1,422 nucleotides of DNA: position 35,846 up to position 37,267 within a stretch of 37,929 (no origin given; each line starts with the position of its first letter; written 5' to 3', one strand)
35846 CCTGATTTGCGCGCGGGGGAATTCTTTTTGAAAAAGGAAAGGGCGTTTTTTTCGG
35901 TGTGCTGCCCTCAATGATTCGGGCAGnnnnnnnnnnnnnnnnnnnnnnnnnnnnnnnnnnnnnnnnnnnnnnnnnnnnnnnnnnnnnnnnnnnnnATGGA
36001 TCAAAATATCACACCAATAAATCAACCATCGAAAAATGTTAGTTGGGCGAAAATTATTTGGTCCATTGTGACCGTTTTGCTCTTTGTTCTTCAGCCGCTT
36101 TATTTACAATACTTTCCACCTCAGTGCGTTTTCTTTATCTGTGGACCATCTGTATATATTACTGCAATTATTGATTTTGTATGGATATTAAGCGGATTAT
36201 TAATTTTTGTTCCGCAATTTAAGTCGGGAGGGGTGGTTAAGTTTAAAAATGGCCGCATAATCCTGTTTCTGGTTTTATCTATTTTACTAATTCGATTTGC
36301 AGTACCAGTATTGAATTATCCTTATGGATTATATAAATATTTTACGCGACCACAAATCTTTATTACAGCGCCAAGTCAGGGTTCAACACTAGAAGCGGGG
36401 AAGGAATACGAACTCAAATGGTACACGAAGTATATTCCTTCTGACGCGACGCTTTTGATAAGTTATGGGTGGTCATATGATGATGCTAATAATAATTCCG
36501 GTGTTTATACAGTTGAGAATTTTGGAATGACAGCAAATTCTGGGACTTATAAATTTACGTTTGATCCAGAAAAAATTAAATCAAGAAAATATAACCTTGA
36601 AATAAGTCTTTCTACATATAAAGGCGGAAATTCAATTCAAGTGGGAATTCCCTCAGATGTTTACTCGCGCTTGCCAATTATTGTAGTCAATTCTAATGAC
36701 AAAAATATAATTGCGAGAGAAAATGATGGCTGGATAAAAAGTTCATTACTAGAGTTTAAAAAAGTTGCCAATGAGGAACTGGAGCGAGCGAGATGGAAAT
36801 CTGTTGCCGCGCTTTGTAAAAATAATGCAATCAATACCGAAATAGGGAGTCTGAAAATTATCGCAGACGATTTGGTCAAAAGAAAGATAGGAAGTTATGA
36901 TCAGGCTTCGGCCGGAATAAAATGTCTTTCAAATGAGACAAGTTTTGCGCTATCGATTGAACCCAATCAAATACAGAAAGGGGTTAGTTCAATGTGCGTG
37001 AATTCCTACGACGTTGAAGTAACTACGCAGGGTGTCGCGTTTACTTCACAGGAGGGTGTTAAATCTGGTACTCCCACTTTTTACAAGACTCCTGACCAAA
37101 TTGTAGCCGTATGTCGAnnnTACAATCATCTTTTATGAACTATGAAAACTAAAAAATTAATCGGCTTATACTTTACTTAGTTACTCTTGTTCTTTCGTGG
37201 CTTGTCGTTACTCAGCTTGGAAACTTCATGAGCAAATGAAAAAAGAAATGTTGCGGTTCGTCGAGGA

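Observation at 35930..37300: AT-rich islet encoding a polytopic surface protein, adjacent to a tRNA cluster and bounded by the shared palindrome.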

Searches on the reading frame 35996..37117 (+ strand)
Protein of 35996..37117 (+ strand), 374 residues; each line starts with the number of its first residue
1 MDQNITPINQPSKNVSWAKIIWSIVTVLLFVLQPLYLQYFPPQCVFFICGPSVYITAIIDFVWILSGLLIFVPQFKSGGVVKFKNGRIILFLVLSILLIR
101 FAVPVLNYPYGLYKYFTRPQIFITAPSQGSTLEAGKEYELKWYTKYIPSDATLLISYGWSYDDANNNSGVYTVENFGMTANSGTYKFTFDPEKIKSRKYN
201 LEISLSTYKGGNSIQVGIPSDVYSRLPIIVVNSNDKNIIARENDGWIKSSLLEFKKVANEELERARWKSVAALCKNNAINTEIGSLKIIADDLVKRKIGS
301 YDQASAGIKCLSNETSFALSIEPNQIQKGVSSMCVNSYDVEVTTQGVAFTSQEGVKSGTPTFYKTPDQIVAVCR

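Call 9: search_protein_families(library=pfam, proteins=[window:35996-37117:+], max_evalue=10)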
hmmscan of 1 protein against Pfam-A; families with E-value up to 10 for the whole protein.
window:35996-37117:+ (374 aa): 5 families
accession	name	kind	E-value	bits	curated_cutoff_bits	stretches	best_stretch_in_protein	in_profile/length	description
PF14610.12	Psg1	-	2.3e-05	24.7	30.1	1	125-219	29-122/186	Ykl077w/Psg1 (Pma1 Stabilization in Golgi)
PF10342.15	Kre9_KNH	-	0.00029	21.9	24.6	1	126-215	2-87/94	Kre9/KNH-like N-terminal Ig-like domain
PF21223.3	TPPII_Ig-like-1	-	0.027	15.2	27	1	311-350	72-111/117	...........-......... II, first Ig-like domain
PF17957.7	Big_7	-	0.042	14.9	24.1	1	119-201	1-68/70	Bacterial Ig domain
PF14683.12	CBM-like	-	0.077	13.3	27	1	166-239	52-110/160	Polysaccharide lyase family 4, domain III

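Call 10: search_protein_families(library=ncbifam, proteins=[window:35996-37117:+], max_evalue=10)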
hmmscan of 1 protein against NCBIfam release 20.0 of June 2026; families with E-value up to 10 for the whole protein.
window:35996-37117:+ (374 aa): 0 families

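Call 12: find_homologous_proteins(query=window:35996-37117:+, max_evalue=0.001)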
Query window:35996-37117:+ (374 aa): 3 proteins with E <= 0.001 among 1818 candidates.
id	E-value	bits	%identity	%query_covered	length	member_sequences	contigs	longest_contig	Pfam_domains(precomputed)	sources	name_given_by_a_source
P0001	3.7e-248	841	100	100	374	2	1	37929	-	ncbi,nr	ncbi:MAG: hypothetical protein HYT43_02270 [Candidatus Taylorbacteria bacterium]|nr:hypothetical pro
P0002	2.7e-156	538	70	97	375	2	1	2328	-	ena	-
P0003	2.4e-126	440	84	63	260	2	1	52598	-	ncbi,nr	ncbi:MAG: hypothetical protein EXS50_01200 [Candidatus Taylorbacteria bacterium]|nr:hypothetical pro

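Call 13: find_encoding_contigs(protein=P0003, flank=10000)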
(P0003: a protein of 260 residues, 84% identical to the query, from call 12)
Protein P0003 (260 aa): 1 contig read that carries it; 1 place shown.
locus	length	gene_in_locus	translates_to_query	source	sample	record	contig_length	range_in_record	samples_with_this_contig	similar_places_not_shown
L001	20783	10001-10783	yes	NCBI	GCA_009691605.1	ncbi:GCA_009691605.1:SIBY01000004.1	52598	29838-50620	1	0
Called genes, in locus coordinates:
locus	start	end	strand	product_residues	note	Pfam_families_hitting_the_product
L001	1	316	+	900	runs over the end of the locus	PF03477:ATP-cone, PF00317:Ribonuc_red_lgN, PF02867:Ribonuc_red_lgC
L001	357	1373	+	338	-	PF00268:Ribonuc_red_sm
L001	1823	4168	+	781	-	PF00515:TPR_1 (faint), PF13181:TPR_8 (faint), PF13414:TPR_11 (faint), PF13428:TPR_14 (faint), PF13432:TPR_16 (faint), PF07719:TPR_2 (faint), PF14559:TPR_19 (faint), PF23914:TPR_CcmH_CycH (weak), +1 more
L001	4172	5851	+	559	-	PF03023:MurJ, PF13440:Polysacc_synt_3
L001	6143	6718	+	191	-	-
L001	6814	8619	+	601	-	PF00009:GTP_EFTU, PF22042:EF-G_D2 (weak), PF03144:GTP_EFTU_D2 (weak), PF14492:EFG_III (weak), PF00679:EFG_C, PF06421:LepA_C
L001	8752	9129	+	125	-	PF04977:DivIC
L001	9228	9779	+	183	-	-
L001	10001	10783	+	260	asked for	-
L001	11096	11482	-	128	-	-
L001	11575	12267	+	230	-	PF01386:Ribosomal_L25p, PF14693:Ribosomal_TL5_C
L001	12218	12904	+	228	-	PF00574:CLP_protease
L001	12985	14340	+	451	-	PF13406:SLT_2 (weak)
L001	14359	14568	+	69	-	PF01197:Ribosomal_L31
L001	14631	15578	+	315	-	PF03462:PCRF, PF00472:RF-1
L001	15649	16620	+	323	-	-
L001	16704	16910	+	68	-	PF04014:MazE_antitoxin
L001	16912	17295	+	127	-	PF02661:Fic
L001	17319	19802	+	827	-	PF00521:DNA_topoisoIV, PF03989:DNA_gyraseA_C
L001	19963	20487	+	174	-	PF02475:TRM5-TYW2_MTfase (weak), PF01135:PCMT (weak), PF01209:Ubie_methyltran, PF01728:FtsJ (weak), PF13847:Methyltransf_31, PF08241:Methyltransf_11, PF08242:Methyltransf_12, PF13649:Methyltransf_25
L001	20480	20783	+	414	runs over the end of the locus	PF01547:SBP_bac_1, PF13416:SBP_bac_8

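Call 14: find_encoding_contigs(protein=P0002, flank=10000)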
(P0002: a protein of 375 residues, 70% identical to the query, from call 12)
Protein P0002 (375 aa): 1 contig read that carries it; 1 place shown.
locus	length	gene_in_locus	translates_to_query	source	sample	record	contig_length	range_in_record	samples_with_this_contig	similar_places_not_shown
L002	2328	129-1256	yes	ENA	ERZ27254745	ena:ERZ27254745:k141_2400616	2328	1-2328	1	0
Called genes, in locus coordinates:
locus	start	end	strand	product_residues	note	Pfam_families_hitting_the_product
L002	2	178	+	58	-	?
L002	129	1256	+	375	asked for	-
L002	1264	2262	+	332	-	-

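Call 25: find_related_loci(query=A1, collection=metagenome_contigs, flank=10000)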
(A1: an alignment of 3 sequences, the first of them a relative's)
Query A1 (374 aa) in metagenome_contigs; peptide patterns used: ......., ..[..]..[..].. (x = any residue, [..] = any of these).
223 stretches matched a pattern, but none encodes a relative of the query by tblastn (E <= 1e-3).

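Call 26: find_related_loci(query=A1, collection=viral_contigs, flank=10000)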
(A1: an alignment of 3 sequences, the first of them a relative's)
Query A1 (374 aa) in viral_contigs; peptide patterns used: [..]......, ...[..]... (x = any residue, [..] = any of these).
50 stretches matched a pattern, but none encodes a relative of the query by tblastn (E <= 1e-3).

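Call 33: search_protein_representatives(alignment_id=A1)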
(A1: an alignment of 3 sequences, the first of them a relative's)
Query: 3 sequences, 372 profile positions. Proteins with E-value up to 0.001 (for the whole library): 17; up to 1e-10: 9; up to 1e-30: 5. The best 17 are listed.
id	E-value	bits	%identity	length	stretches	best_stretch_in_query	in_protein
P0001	3.3e-230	780.3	-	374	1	1-372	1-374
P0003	7.9e-163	558.6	-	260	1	1-238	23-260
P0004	5.0e-40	154.5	-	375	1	16-342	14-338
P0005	2.8e-34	135.5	-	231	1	17-194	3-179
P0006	9.0e-31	124.0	-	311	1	119-354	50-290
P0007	3.6e-21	92.4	-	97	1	274-361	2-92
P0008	8.7e-19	84.6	-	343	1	32-346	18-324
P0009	2.2e-17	79.9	-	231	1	20-213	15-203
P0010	3.5e-12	62.8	-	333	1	25-346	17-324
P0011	4.1e-09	52.7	-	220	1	21-207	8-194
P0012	3.0e-07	46.6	-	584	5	124-159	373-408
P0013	1.5e-05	41.0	-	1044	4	116-169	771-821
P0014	4.6e-05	39.4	-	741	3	113-152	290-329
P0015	2.0e-04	37.3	-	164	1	259-341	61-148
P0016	2.5e-04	37.0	-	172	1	241-349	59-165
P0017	2.9e-04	36.8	-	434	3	118-207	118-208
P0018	5.5e-04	35.8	-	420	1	241-343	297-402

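Call 45: find_encoding_contigs(protein=P0004, flank=8000, max_places=4)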
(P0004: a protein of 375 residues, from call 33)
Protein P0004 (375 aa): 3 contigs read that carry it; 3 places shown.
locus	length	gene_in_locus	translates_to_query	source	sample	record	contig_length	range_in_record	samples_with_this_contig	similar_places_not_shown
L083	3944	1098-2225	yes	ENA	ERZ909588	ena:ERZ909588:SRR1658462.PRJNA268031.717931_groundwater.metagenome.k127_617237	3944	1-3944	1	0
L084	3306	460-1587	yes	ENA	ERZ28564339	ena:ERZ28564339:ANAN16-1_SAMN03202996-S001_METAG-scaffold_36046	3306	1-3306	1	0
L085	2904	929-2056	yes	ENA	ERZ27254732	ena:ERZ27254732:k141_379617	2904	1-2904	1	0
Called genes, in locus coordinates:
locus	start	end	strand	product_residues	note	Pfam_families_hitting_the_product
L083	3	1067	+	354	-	?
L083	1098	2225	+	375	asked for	-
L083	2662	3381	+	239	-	-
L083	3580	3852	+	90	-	PF00216:Bac_DNA_binding, PF18291:HU-HIG (weak)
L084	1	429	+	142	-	?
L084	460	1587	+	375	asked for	-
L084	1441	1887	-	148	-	-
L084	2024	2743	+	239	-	-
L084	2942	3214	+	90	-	PF00216:Bac_DNA_binding, PF18291:HU-HIG (weak)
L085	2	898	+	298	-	?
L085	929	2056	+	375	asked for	-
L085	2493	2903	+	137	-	?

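Call 46: find_encoding_contigs(protein=P0007, flank=8000, max_places=4)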
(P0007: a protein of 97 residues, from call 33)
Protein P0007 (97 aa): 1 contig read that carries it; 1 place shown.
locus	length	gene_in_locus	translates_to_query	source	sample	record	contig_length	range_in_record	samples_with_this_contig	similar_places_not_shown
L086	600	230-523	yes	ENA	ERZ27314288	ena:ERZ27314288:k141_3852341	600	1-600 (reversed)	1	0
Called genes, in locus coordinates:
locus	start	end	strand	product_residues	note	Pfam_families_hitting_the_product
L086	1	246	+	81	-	?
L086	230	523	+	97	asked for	-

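Call 47: predict_structure(alignment_id=A2)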
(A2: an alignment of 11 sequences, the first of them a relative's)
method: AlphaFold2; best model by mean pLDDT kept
length: 374 residues; sequences in the alignment: 11
mean_pLDDT: 76.0   pTM: 0.58
mean pLDDT of the five models: 76.0, 74.7, 74.1, 72.9, 71.4
residues with pLDDT >= 90: 88; 70-90: 183; 50-70: 51; < 50: 52
segments of 3 or more residues with pLDDT < 50: 1-15, 45-48, 77-81, 163-168, 210-218, 354-365
pLDDT, mean of each block of 10 residues (from residue 1): 40 59 80 70 47 74 83 59 68 82 71 76 92 95 90 86 49 82 94 89 72 42 84 88 88 89 72 92 90 90 92 90 69 82 83 46 53 85
secondary structure, 60 per line:
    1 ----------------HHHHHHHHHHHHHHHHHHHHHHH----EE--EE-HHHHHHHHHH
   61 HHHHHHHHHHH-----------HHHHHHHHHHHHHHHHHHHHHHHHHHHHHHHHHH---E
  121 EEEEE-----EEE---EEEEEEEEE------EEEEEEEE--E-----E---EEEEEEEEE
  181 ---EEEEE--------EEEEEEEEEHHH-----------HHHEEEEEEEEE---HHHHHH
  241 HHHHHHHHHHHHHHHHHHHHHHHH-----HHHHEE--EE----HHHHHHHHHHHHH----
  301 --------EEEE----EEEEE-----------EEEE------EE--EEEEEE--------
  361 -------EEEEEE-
elements in order: H17-39 H51-71 H83-116 E120-125 E131-133 E137-145 E152-159 E172-180 E184-188 E197-205 E223-231 H235-264 H270-273 H284-296 E309-312 E317-321 E333-336 E347-352 E368-373

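Call 50: fold_search(model_id=the predicted structure, library=pdb)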
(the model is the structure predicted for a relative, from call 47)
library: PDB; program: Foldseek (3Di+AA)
matches with E <= 10: 1931; with E <= 0.001: 35
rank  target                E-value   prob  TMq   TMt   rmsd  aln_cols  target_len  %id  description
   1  9kvu                  2.4e-05  1.00  0.18  0.58   5.6       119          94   11  Structure of B1 domain in the bifunctional enzyme CelAly (released 2026-03-18)
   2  7zdz_B                9.4e-05  1.00  0.25  0.28  24.9       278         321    8  Cryo-EM structure of the human inward-rectifier potassium 2.1 channel (Kir2.1) (released 2022-09-28)
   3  3e9t_B                1.6e-04  1.00  0.16  0.37   8.2       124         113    9  Crystal structure of Apo-form Calx CBD1 domain (released 2009-09-01)
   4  7u6y_B                1.8e-04  1.00  0.28  0.31  23.9       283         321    7  Cryo-EM structure of the pancreatic ATP-sensitive potassium channel in the presence of glibenclamide and ATP with Kir6 (released 2022-08-31)
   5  7tyt_B                1.8e-04  1.00  0.28  0.31  23.9       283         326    7  Cryo-EM structure of the pancreatic ATP-sensitive potassium channel bound to ATP and repaglinide with Kir6.2-CTD in th (released 2022-08-31)
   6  3spc                  1.8e-04  1.00  0.25  0.27  18.2       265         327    7  Inward rectifier potassium channel Kir2.2 in complex with dioctanoylglycerol pyrophosphate (DGPP) (released 2011-08-24)
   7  3pdg                  1.9e-04  1.00  0.18  0.64   5.0       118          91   16  Structures of Clostridium thermocellum CbhA fibronectin(III)-like modules (released 2011-11-23)
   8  7mit_A                1.9e-04  1.00  0.25  0.25  17.3       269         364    8  Vascular KATP channel: Kir6.1 SUR2B propeller-like conformation 1 (released 2021-10-13)
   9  3spi                  2.0e-04  1.00  0.26  0.29  17.6       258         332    6  Inward rectifier potassium channel Kir2.2 in complex with PIP2 (released 2011-08-24)
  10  3sph                  2.0e-04  1.00  0.26  0.28  17.7       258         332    6  Inward rectifier potassium channel Kir2.2 I223L mutant in complex with PIP2 (released 2011-08-24)
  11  7mjp_A                2.3e-04  1.00  0.26  0.27  19.1       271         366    8  Vascular KATP channel: Kir6.1 SUR2B propeller-like conformation 2 (released 2021-10-13)
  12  2qks_B                2.4e-04  1.00  0.25  0.30  17.8       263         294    8  Crystal structure of a Kir3.1-prokaryotic Kir channel chimera (released 2007-08-28)
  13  7u1e_C                2.4e-04  0.99  0.21  0.24  18.9       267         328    8  CryoEM structure of the pancreatic ATP-sensitive potassium channel bound to ATP with Kir6.2-CTD in the down conformati (released 2022-08-31)
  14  5kuk                  2.9e-04  1.00  0.25  0.28  17.7       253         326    5  Crystal Structure of Inward Rectifier Kir2.2 K62W Mutant (released 2016-08-10)
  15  3e9t_A                3.1e-04  0.99  0.15  0.35   8.4       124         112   10  Crystal structure of Apo-form Calx CBD1 domain (released 2009-09-01)
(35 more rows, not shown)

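Call 51: search_protein_families(library=pfam, proteins=[P0015, P0016, P0018, P0004, P0008, P0010, P0006, L002:1264-2259:+, P0017], max_evalue=1)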
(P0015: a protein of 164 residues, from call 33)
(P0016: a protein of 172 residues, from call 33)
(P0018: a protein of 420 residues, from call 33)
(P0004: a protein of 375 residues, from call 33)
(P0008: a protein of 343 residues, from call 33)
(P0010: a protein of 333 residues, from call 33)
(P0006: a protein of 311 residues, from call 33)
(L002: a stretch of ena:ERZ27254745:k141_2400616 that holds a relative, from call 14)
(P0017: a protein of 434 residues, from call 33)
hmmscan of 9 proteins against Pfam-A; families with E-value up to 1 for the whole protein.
P0015 (164 aa): 4 families
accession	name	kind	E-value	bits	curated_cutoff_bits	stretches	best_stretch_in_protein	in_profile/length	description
PF11019.14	DUF2608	-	0.018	15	22.6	1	80-124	183-226/244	Protein of unknown function (DUF2608)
PF15179.11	Myc_target_1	-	0.031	14.6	31.1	1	9-74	31-94/193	Myc target protein 1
PF17851.8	GH43_C2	-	0.052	13.7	22.7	1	110-145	72-107/203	Beta xylosidase C-terminal Concanavalin A-like domain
PF00160.26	Pro_isomerase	-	0.18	12.5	21.7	1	53-83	9-39/159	Cyclophilin type peptidyl-prolyl cis-trans isomerase/CLD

P0016 (172 aa): 6 families
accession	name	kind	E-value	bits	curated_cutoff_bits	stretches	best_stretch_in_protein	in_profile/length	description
PF12698.13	ABC2_membrane_3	-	0.045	13.3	31.6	1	4-146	3-155/347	ABC-2 family transporter protein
PF11694.13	DUF3290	-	0.077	13.4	31.3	1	6-69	50-115/144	Protein of unknown function (DUF3290)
PF16118.10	DUF4834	-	0.11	13.9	27.8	1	5-86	10-90/99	Domain of unknown function (DUF4834)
PF17370.7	DUF5392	-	0.16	12.6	25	1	3-60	58-118/139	Family of unknown function (DUF5392)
PF10831.14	DUF2556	-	0.16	12.4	27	1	2-17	3-18/53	Protein of unknown function (DUF2556)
PF09682.15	Phage_holin_6_1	-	0.23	12.3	24.9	1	3-65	3-69/101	Bacteriophage holin of superfamily 6 (Holin_LLH)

P0018 (420 aa): 0 families

P0004 (375 aa): 3 families
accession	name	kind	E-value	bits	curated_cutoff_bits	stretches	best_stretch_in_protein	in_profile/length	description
PF14610.12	Psg1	-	0.033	14.4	30.1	1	124-192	29-103/186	Ykl077w/Psg1 (Pma1 Stabilization in Golgi)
PF10342.15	Kre9_KNH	-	0.096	13.9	24.6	1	125-189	2-66/94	Kre9/KNH-like N-terminal Ig-like domain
PF17957.7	Big_7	-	0.13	13.3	24.1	1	118-192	1-64/70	Bacterial Ig domain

P0008 (343 aa): 5 families
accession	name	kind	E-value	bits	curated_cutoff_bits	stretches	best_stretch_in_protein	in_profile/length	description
PF10342.15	Kre9_KNH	-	0.00063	20.9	24.6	1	111-187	1-79/94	Kre9/KNH-like N-terminal Ig-like domain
PF14610.12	Psg1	-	0.0015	18.7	30.1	1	111-199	29-122/186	Ykl077w/Psg1 (Pma1 Stabilization in Golgi)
PF17957.7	Big_7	-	0.016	16.3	24.1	1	105-181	1-68/70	Bacterial Ig domain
PF19077.6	Big_13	-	0.076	13.9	27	1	157-184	55-82/102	Bacterial Ig-like domain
PF17892.7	Cadherin_5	-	0.3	11.4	26.5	1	159-191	56-85/98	Cadherin-like domain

P0010 (333 aa): 2 families
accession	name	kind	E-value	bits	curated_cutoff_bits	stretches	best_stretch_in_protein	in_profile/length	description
PF17957.7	Big_7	-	0.033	15.3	24.1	1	113-182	1-64/70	Bacterial Ig domain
PF10342.15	Kre9_KNH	-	0.089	14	24.6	1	119-192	1-79/94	Kre9/KNH-like N-terminal Ig-like domain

P0006 (311 aa): 1 family
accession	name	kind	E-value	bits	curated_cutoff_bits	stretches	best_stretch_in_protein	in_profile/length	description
PF02271.21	UCR_14kD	-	0.11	12.9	27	1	142-191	13-64/100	Ubiquinol-cytochrome C reductase complex 14kD subunit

L002:1264-2259:+ (332 aa): 2 families
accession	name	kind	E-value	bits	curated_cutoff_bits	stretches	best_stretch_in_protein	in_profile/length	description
PF03303.18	WTF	-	0.088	13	25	1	115-164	93-143/224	WTF protein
PF14221.11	DUF4330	-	0.23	12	27.6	1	140-188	11-60/167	Domain of unknown function (DUF4330)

P0017 (434 aa): 5 families
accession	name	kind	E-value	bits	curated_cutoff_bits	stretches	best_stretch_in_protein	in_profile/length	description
PF10342.15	Kre9_KNH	-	2.9e-23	82.8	24.6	3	332-428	1-94/94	Kre9/KNH-like N-terminal Ig-like domain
PF01471.23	PG_binding_1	-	2.6e-09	37.6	23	1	36-89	2-55/57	Putative peptidoglycan binding domain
PF14610.12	Psg1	-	1.5e-05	25.3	30.1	1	127-211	30-111/186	Ykl077w/Psg1 (Pma1 Stabilization in Golgi)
PF17957.7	Big_7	-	0.0012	19.9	24.1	1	326-364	1-39/70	Bacterial Ig domain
PF14292.12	SusE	-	0.0053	17.4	25.2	1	319-365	5-55/106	SusE outer membrane protein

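Call 101: search_protein_families(library=phrogs, proteins=[P0001, L002:1264-2259:+, P0004, P0008], max_evalue=0.01)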
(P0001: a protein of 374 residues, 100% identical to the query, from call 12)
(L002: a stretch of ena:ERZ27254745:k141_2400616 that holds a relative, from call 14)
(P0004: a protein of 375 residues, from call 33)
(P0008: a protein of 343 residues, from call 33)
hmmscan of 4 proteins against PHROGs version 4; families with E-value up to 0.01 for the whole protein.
P0001 (374 aa): 0 families

L002:1264-2259:+ (332 aa): 0 families

P0004 (375 aa): 0 families

P0008 (343 aa): 0 families

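Call 102: search_protein_families(library=padloc, proteins=[P0001, L002:1264-2259:+, P0004, P0008], max_evalue=0.01)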
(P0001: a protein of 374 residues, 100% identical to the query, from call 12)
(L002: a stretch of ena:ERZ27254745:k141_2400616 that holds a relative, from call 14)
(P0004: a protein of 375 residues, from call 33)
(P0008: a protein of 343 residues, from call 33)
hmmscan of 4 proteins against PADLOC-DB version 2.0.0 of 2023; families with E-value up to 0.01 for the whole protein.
P0001 (374 aa): 0 families

L002:1264-2259:+ (332 aa): 0 families

P0004 (375 aa): 0 families

P0008 (343 aa): 0 families

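Call 103: find_encoding_contigs(protein=P0008, flank=8000, max_places=3)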
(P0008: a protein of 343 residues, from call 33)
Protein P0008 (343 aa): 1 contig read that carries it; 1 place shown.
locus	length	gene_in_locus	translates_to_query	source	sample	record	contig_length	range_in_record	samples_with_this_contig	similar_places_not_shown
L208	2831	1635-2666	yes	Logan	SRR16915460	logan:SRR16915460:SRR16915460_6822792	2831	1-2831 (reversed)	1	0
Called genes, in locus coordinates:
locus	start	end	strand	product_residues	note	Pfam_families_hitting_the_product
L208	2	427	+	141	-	?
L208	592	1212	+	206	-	PF09997:DUF2238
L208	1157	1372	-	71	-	PF12732:YtxH (weak)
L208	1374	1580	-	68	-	-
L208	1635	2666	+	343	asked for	-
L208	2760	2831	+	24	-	?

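Call 104: find_encoding_contigs(protein=P0010, flank=8000, max_places=3)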
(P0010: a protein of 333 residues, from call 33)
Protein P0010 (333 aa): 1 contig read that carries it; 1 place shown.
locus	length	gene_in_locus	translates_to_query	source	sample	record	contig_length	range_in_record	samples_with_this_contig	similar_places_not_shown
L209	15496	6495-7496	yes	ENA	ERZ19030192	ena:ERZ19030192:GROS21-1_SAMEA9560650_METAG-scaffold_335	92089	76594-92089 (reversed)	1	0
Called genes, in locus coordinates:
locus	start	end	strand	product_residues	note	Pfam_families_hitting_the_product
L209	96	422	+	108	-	PF01741:MscL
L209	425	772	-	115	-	PF01638:HxlR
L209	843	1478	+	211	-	PF00881:Nitroreductase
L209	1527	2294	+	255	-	-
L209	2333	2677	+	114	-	PF00814:TsaD, PF22521:HypF_C_2 (weak)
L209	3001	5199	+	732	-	PF00133:tRNA-synt_1, PF09334:tRNA-synt_1g, PF08264:Anticodon_1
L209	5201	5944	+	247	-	PF13367:PrsW-protease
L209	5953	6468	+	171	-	-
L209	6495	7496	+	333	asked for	-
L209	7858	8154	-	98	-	-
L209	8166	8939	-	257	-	PF00849:PseudoU_synth_2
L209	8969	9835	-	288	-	PF10672:Methyltrans_SAM, PF03602:Cons_hypoth95 (weak), PF09445:Methyltransf_15 (faint)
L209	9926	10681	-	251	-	-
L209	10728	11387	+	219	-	PF04542:Sigma70_r2, PF04545:Sigma70_r4 (weak), PF08281:Sigma70_r4_2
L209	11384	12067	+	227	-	-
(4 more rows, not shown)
